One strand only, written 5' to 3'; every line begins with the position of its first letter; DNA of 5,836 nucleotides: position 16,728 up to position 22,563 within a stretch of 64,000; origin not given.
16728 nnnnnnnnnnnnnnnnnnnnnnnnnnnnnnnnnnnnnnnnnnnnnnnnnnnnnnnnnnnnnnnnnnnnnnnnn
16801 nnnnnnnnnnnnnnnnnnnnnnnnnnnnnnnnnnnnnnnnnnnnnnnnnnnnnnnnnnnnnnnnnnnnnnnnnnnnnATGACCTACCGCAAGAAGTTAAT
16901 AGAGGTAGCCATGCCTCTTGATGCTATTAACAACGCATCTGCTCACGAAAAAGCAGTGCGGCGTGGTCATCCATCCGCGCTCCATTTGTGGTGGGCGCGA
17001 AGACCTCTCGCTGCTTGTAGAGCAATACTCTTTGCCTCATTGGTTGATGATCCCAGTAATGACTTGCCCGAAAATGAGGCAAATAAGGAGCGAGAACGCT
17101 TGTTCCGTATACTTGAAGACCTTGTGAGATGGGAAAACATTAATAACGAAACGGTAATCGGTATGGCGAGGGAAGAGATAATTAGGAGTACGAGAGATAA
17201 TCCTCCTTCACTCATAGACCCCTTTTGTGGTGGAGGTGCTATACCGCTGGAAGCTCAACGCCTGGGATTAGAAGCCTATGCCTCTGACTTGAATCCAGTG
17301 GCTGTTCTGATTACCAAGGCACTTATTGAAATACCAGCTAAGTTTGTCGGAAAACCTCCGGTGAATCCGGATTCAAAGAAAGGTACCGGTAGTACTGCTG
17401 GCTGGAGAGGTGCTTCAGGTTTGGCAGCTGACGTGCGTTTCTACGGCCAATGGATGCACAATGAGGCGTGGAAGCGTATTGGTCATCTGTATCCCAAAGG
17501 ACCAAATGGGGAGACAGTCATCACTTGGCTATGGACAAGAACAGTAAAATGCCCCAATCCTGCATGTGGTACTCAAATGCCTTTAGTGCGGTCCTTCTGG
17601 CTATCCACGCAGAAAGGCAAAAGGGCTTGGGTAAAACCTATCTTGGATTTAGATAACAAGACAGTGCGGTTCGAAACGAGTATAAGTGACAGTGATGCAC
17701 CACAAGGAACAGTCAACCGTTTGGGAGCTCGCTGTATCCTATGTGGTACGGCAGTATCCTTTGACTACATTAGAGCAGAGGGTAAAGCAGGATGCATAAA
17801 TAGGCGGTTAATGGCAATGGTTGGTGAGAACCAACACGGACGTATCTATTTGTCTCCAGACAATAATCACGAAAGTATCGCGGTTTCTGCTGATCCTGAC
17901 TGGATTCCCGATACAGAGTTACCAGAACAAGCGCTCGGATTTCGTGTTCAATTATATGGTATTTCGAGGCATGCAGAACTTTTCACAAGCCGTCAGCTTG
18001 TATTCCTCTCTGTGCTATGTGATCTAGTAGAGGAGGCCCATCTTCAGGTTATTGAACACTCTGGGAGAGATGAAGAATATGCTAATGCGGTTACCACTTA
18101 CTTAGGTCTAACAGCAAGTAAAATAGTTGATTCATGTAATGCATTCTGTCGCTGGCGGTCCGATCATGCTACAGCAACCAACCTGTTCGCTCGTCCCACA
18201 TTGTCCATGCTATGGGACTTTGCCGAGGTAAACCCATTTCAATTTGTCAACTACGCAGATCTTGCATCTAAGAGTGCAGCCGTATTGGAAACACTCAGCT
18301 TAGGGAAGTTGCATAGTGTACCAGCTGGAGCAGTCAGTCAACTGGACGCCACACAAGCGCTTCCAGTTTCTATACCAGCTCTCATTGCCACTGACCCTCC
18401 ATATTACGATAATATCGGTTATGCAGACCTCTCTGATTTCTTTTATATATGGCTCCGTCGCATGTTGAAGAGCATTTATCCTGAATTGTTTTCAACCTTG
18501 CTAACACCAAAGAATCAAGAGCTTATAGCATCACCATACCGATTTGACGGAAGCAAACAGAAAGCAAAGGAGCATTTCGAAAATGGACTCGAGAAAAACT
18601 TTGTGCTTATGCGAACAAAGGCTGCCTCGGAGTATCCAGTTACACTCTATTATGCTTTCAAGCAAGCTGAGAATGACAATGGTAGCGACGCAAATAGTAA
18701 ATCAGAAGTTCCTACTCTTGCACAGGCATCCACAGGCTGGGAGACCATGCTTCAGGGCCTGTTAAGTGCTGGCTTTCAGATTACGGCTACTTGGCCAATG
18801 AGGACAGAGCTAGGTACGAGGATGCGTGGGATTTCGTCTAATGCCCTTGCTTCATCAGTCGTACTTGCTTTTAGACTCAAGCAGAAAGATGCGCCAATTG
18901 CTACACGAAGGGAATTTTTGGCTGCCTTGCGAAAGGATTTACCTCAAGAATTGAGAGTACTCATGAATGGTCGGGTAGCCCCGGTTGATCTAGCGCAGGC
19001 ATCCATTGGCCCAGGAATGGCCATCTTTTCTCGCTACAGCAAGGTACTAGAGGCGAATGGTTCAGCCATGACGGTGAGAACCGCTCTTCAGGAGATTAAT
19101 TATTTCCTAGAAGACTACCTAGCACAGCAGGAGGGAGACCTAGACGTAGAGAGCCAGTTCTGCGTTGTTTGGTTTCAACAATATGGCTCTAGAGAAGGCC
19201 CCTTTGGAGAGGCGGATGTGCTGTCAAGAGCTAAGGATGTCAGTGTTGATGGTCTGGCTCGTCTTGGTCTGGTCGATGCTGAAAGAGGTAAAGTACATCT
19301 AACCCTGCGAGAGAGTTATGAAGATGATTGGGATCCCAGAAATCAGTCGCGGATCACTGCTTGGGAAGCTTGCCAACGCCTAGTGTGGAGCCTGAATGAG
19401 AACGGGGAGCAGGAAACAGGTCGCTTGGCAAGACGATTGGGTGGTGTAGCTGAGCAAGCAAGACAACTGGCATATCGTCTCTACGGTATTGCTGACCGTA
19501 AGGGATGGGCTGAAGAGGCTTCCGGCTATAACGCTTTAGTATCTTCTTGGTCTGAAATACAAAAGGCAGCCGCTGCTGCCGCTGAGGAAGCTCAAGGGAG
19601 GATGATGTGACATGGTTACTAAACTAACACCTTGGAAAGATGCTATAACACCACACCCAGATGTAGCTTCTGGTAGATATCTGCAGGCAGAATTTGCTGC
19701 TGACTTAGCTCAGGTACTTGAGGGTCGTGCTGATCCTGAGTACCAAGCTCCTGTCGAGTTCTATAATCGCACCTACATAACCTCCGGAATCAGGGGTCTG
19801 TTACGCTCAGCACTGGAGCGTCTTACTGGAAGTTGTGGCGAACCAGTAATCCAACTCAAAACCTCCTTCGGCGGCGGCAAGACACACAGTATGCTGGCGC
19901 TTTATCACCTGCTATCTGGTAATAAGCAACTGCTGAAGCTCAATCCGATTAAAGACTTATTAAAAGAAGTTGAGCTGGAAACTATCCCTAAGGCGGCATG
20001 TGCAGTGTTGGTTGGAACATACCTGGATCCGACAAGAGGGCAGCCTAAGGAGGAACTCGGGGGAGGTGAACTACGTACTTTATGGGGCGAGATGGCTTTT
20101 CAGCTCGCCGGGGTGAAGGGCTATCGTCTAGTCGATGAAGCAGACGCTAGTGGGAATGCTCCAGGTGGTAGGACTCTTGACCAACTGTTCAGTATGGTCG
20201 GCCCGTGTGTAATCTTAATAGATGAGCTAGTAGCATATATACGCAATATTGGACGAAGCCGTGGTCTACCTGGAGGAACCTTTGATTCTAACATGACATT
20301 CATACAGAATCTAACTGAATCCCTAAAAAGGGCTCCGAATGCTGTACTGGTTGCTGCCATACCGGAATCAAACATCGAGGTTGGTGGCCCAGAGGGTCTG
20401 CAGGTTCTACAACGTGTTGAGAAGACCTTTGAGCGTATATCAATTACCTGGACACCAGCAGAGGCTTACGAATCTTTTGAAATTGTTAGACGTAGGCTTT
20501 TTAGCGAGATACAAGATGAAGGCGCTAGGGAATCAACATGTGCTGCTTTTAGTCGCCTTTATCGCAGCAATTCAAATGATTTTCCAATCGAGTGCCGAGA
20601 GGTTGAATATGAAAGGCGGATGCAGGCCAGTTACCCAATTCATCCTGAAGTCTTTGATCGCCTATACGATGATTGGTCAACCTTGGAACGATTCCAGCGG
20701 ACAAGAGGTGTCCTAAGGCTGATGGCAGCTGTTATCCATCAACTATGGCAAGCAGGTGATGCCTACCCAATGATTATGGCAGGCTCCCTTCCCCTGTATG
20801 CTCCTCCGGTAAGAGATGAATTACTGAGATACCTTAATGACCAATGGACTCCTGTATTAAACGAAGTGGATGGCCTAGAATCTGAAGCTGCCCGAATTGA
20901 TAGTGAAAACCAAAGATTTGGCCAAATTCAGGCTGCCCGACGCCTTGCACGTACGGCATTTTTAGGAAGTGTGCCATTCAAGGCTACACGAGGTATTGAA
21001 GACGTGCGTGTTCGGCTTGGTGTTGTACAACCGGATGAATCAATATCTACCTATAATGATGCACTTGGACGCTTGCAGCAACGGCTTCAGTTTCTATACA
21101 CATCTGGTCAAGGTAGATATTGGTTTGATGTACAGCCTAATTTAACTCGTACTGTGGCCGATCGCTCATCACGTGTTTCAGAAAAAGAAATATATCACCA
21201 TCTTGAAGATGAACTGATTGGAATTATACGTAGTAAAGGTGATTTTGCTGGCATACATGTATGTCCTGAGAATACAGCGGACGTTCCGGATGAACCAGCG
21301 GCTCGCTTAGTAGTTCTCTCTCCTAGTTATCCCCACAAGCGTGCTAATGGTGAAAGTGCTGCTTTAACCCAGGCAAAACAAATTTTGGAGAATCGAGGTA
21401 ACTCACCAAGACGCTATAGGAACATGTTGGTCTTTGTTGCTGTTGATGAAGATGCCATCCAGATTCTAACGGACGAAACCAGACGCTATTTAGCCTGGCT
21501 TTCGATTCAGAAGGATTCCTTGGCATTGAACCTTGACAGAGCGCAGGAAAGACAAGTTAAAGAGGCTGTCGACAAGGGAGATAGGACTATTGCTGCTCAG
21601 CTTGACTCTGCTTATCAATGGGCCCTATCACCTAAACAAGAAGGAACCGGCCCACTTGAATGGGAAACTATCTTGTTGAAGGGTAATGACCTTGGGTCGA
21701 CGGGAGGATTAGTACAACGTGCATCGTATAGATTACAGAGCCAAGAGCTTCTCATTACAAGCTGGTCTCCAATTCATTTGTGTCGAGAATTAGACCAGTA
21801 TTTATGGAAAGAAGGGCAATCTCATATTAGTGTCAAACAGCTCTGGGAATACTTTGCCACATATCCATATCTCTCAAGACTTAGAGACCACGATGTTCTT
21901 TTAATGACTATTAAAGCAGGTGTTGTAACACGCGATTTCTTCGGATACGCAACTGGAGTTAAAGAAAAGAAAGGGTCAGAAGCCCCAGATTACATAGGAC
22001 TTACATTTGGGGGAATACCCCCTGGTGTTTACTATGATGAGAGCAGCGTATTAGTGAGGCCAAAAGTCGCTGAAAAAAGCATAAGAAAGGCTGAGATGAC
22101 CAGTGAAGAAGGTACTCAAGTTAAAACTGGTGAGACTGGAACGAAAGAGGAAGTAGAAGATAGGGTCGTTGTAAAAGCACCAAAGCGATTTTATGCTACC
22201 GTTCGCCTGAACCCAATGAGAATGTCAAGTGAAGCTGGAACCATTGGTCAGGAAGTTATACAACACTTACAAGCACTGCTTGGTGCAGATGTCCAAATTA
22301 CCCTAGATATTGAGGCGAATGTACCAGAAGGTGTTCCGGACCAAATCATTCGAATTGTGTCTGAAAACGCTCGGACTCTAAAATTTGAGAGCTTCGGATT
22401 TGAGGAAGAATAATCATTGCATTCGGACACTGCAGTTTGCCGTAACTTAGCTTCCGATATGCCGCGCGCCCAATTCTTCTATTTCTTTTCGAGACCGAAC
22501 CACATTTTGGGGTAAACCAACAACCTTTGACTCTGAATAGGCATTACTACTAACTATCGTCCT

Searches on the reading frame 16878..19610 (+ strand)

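Call 50: search_protein_families(library=padloc, proteins=[window:16878-19610:+], max_evalue=0.00001)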
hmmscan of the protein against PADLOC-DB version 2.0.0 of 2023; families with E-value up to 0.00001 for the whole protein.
window:16878-19610:+ (910 aa): 8 families
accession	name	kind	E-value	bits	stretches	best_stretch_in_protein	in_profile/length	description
PDLC00661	HmaB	-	0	1050.5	1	4-904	7-965/973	DNA-adenine methylase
PDLC00660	HmaB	-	0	1046.2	1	4-906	8-961/967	DNA-adenine methylase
PDLC03233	MTase_II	-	8e-41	138.4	2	210-738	206-715/731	Type II methyltransferase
PDLC03352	MTase_II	-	1.6e-31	107.1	2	366-532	416-598/1023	Type II methyltransferase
PDLC02189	DUF1156_MTase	-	5.8e-25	85.7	2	109-152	164-207/944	-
PDLC03314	MTase_II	-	4.5e-14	49.5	1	107-148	162-203/944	Type II methyltransferase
PDLC03367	MTase_II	-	3e-07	27.2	0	110-152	43-85/633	Type II methyltransferase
PDLC03322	MTase_II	-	3.6e-07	27.4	1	105-148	61-104/446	Type II methyltransferase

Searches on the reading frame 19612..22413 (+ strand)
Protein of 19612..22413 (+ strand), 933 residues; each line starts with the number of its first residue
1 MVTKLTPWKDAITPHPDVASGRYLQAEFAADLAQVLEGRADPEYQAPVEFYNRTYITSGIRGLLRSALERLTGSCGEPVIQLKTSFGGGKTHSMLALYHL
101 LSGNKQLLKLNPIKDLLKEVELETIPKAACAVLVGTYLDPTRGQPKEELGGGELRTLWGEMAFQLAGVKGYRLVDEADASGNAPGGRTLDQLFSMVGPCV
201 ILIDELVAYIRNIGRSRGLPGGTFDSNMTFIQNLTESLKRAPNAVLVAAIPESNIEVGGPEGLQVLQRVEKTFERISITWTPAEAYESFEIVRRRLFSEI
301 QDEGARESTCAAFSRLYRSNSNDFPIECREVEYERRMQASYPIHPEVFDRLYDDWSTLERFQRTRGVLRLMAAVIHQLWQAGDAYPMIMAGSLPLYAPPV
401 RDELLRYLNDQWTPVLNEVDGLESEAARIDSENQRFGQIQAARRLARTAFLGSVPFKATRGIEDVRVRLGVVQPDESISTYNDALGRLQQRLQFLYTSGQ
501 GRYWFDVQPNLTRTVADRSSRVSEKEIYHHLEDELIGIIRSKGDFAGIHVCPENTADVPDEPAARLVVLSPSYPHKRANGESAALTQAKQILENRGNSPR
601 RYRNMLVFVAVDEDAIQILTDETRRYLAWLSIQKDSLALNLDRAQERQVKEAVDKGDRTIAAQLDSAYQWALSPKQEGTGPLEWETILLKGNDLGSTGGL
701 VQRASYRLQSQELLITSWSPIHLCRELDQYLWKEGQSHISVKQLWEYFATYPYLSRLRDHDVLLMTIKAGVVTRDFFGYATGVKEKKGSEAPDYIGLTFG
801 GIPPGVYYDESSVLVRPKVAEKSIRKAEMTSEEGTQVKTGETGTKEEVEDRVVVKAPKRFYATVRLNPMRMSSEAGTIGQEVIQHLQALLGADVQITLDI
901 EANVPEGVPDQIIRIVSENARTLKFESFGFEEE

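Call 50: search_protein_families(library=padloc, proteins=[window:19612-22413:+], max_evalue=0.00001)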
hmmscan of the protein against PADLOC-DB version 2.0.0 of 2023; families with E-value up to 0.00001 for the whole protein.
window:19612-22413:+ (933 aa): 3 families
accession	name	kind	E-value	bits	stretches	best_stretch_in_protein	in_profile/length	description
PDLC00662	HmaC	-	0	1052.1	1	4-932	2-941/941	AAA+ ATPase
PDLC02192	DUF499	-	2.8e-40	136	1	49-541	37-508/1022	-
PDLC02488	BrxC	-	1e-06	25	0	290-453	357-529/1240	BrxC-PglY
